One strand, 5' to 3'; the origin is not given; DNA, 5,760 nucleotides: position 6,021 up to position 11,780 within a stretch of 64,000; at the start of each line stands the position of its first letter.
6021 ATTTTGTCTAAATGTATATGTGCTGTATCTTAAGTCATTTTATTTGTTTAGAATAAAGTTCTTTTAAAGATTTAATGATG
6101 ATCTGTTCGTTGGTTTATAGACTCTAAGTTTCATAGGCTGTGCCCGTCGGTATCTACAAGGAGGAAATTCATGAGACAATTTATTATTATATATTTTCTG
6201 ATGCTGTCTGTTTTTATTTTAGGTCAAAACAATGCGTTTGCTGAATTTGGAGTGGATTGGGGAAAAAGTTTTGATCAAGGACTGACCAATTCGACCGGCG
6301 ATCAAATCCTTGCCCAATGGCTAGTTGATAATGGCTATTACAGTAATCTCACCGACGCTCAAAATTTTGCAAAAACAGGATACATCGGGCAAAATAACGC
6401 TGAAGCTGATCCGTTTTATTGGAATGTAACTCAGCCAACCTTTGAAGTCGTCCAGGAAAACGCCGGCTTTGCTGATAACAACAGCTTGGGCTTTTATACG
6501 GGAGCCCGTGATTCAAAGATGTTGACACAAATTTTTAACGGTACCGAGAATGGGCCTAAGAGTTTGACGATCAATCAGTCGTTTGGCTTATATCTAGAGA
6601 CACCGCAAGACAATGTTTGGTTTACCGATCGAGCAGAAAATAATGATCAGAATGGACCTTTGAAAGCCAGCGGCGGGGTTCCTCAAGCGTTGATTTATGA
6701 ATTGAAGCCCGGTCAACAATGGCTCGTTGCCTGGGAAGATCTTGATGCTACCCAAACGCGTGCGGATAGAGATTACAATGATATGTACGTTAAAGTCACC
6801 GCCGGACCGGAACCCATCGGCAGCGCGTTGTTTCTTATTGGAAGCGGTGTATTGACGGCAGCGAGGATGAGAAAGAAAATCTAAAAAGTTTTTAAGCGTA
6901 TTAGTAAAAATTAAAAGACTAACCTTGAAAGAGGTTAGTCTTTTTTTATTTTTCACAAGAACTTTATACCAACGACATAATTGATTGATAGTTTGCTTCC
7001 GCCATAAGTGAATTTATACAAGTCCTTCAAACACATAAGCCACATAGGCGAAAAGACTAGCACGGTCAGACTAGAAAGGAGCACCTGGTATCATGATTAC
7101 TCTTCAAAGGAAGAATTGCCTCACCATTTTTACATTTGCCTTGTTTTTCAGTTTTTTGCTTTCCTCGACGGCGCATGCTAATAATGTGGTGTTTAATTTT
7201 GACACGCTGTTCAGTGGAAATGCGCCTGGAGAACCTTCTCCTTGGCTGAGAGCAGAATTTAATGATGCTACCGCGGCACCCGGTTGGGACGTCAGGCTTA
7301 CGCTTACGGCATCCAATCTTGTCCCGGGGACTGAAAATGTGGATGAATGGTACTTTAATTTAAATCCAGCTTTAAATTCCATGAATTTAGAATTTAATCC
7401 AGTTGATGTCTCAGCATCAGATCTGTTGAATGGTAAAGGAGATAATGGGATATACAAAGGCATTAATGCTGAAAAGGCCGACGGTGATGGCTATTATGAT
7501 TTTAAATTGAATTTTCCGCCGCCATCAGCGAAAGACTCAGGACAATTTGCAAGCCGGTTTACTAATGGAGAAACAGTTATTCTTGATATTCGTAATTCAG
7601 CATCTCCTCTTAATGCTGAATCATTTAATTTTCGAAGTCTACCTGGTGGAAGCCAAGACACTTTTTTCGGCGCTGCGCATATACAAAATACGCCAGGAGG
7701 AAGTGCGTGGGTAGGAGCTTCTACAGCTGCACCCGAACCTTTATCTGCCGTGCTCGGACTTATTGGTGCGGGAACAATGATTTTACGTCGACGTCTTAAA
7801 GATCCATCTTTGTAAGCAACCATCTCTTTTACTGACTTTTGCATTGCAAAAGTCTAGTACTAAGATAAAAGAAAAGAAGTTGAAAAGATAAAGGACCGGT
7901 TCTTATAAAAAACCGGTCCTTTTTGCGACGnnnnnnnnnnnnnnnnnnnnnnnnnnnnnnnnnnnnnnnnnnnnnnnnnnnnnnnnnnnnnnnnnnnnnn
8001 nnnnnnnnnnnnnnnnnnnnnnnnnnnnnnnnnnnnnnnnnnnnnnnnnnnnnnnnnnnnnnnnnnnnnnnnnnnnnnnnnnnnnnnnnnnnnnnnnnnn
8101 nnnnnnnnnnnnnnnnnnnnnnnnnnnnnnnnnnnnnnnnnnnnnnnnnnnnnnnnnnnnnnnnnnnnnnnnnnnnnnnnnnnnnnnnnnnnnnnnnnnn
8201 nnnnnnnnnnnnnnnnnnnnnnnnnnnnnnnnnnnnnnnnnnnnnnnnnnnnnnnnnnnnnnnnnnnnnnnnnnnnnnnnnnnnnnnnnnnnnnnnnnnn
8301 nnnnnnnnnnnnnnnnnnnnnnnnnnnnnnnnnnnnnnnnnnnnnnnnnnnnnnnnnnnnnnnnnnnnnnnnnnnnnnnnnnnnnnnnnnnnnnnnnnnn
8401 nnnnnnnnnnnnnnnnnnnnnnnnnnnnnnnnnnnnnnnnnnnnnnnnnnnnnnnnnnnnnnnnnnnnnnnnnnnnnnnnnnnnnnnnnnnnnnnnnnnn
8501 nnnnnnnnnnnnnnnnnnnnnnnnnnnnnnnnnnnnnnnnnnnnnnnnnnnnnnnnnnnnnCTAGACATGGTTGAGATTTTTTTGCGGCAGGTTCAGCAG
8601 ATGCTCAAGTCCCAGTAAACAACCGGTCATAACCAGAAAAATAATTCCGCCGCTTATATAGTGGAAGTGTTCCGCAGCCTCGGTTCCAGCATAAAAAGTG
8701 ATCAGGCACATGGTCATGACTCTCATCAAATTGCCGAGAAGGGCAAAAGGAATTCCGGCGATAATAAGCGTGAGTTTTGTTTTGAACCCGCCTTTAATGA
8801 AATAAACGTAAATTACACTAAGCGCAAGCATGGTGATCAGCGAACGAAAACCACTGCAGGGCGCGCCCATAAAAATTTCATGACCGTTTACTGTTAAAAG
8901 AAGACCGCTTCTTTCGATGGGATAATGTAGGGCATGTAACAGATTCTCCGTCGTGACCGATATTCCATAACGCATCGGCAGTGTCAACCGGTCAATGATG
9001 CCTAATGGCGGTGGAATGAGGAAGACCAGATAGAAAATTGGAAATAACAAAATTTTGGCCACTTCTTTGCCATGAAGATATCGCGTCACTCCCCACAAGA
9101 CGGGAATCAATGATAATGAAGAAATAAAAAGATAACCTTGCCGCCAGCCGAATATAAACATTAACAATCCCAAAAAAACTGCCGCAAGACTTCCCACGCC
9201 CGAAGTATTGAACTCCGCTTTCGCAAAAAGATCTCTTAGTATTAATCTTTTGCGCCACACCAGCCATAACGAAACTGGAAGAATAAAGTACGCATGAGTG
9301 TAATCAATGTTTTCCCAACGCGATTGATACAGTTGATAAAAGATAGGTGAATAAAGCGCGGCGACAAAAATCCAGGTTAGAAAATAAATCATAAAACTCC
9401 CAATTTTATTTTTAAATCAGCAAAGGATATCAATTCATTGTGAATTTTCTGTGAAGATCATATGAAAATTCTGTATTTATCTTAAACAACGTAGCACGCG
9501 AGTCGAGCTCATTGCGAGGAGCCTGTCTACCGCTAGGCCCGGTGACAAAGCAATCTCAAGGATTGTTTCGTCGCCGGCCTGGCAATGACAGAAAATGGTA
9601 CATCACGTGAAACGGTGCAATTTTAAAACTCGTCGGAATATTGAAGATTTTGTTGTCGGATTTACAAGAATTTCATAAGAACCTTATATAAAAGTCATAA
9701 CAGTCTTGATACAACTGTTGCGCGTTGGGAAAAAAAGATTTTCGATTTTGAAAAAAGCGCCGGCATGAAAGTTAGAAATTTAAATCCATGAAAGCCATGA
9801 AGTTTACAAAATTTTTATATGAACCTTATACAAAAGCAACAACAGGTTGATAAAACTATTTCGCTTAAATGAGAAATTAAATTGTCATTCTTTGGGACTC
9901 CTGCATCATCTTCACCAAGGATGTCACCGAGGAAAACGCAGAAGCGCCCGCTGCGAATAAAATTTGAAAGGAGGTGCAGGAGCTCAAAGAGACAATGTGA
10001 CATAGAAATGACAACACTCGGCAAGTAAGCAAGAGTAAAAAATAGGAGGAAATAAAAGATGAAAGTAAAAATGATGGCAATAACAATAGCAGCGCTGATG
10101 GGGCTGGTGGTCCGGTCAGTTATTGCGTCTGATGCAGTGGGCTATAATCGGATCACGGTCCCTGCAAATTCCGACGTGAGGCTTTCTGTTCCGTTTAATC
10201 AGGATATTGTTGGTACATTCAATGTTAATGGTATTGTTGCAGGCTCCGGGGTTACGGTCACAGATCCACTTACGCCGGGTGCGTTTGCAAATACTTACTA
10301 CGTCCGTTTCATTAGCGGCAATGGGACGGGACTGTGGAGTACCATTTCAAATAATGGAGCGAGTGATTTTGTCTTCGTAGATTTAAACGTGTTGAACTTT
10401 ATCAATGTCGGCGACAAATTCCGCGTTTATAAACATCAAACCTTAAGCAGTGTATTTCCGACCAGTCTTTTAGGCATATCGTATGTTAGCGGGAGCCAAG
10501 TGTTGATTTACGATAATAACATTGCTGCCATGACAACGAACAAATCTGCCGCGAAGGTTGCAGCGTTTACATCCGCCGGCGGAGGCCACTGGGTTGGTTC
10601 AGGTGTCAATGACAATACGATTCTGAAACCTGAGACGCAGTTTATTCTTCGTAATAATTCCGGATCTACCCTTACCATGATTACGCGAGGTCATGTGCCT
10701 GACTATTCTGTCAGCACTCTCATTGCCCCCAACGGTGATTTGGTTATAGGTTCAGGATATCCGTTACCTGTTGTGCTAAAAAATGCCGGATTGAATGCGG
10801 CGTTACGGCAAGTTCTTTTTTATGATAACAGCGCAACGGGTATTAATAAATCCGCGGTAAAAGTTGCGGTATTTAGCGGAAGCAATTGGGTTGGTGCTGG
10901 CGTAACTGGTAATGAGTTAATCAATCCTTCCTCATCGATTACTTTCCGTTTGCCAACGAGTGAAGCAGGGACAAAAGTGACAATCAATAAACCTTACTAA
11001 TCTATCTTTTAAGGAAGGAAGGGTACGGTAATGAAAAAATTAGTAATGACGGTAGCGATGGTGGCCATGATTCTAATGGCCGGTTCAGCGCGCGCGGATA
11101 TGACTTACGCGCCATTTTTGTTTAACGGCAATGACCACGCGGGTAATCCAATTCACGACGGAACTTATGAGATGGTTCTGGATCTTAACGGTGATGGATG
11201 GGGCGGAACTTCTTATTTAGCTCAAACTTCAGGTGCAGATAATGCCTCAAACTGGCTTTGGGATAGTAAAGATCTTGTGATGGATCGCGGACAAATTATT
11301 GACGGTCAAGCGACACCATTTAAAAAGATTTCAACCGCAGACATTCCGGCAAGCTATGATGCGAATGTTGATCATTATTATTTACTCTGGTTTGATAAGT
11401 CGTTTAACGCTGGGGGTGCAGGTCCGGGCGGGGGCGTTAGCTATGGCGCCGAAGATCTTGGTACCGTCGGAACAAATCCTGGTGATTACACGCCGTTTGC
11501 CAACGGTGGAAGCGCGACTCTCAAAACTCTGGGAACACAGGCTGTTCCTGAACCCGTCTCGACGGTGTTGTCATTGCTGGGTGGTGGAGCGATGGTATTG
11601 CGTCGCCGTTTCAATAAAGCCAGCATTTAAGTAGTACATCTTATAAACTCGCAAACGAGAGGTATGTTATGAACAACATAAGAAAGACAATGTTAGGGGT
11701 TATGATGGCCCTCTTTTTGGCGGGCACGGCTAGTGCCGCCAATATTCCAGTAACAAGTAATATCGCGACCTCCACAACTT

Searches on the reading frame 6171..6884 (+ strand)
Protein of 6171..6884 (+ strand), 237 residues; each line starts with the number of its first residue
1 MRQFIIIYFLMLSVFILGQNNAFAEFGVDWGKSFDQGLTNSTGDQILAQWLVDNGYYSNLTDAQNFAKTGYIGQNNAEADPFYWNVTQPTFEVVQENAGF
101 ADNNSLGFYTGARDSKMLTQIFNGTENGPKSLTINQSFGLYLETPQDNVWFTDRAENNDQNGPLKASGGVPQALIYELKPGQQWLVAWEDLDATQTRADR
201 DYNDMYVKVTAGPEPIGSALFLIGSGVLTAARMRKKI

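Call 16: search_protein_families(library=pfam, proteins=[window:6171-6884:+], max_evalue=0.0001)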
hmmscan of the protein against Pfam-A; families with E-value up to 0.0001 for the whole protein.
window:6171-6884:+ (237 aa): 1 family
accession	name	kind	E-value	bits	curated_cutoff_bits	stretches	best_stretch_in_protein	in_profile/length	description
PF13448.11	DUF4114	-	4.3e-06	28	27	1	145-211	29-84/85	Domain of unknown function (DUF4114)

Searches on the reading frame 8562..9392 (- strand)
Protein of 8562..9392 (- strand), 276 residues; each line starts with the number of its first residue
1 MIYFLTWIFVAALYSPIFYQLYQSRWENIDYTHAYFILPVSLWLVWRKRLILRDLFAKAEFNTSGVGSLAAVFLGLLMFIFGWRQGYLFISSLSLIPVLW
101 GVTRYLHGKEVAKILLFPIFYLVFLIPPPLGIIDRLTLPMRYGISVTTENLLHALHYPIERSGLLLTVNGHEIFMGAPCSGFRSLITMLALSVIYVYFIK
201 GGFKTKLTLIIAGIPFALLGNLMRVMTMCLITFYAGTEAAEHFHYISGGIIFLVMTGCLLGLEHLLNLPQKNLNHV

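Call 16: search_protein_families(library=pfam, proteins=[window:8562-9392:-], max_evalue=0.0001)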
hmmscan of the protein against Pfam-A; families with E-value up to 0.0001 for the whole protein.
window:8562-9392:- (276 aa): 1 family
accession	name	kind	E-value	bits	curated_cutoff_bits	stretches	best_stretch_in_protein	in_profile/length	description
PF09721.15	Exosortase_EpsH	-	5.7e-53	180.3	25.7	1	9-264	3-252/254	Transmembrane exosortase (Exosortase_EpsH)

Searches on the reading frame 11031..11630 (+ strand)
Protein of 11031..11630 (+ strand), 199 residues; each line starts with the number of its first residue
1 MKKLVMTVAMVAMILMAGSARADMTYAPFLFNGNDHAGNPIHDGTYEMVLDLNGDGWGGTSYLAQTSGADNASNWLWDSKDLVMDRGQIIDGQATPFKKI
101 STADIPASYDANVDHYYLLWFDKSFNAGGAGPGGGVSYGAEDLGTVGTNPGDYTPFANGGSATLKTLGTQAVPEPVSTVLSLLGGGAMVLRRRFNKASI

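Call 17: search_protein_families(library=ncbifam, proteins=[window:11031-11630:+], max_evalue=0.001)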
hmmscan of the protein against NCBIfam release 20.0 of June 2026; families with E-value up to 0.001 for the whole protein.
window:11031-11630:+ (199 aa): 1 family
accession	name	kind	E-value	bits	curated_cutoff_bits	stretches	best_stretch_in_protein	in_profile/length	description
TIGR02595.1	PEP_CTERM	domain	0.00045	20.9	16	1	172-193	1-22/24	PEP-CTERM sorting domain-containing protein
